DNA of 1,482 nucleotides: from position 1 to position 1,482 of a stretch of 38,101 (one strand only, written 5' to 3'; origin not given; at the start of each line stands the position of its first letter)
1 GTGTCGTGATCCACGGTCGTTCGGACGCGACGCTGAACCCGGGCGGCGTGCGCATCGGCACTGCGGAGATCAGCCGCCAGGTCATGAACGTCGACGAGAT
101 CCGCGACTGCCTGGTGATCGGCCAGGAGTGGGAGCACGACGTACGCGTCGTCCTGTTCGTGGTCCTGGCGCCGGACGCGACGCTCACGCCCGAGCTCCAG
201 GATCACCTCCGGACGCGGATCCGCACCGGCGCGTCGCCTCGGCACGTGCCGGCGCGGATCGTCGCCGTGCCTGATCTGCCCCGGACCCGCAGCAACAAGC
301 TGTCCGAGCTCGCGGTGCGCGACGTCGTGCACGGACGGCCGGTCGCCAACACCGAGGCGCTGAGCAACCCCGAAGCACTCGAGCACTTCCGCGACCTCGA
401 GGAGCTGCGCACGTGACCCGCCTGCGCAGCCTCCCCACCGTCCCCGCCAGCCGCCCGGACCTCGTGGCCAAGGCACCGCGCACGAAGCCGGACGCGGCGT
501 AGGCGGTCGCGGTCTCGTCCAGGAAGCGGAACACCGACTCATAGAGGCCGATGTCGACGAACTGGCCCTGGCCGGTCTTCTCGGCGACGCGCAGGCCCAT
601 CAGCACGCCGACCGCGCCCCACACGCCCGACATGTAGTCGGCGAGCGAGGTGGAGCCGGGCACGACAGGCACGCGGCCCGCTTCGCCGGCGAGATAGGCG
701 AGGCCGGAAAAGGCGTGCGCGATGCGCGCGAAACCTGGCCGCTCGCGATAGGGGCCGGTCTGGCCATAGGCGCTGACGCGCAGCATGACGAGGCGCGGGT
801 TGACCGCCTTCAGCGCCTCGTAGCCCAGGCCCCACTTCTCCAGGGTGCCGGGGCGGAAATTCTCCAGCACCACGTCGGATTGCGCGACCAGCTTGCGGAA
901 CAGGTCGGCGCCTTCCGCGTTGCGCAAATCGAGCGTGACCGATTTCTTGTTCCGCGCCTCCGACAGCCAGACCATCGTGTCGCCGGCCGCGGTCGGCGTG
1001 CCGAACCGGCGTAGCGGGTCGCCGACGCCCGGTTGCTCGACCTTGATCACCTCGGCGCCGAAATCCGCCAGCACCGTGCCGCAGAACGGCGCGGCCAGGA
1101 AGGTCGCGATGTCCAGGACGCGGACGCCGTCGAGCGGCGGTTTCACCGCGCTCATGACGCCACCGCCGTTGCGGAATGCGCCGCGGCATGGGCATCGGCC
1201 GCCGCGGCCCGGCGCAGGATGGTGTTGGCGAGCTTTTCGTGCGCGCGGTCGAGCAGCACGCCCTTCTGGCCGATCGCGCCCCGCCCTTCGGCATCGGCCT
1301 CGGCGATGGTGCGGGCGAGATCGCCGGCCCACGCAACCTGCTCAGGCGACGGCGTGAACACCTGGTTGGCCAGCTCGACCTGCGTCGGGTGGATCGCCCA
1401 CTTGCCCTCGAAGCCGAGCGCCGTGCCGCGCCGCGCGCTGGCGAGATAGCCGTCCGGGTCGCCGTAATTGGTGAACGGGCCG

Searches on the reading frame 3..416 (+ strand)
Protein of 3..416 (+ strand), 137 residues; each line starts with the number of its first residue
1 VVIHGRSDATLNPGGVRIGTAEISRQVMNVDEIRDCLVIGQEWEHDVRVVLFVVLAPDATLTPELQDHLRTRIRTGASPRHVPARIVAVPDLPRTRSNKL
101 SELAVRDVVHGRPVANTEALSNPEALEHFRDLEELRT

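Call 26: search_protein_families(library=pfam, proteins=[window:3-416:+], max_evalue=0.001)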
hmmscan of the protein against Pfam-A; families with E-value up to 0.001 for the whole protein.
window:3-416:+ (137 aa): 1 family
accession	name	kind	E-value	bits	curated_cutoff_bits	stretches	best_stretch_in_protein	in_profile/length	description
PF13193.12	AMP-binding_C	-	9.5e-10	39.7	24.5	1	26-99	5-76/76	AMP-binding enzyme C-terminal domain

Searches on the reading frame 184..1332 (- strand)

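Call 27: search_protein_families(library=pfam, proteins=[window:184-1332:-], max_evalue=0.001)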
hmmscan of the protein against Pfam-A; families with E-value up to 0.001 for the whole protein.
window:184-1332:- (382 aa): 1 family
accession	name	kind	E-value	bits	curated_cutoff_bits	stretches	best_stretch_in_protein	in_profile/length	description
PF02515.22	CoA_transf_3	-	1.1e-81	275.2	23.3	1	67-287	1-219/366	CoA-transferase family III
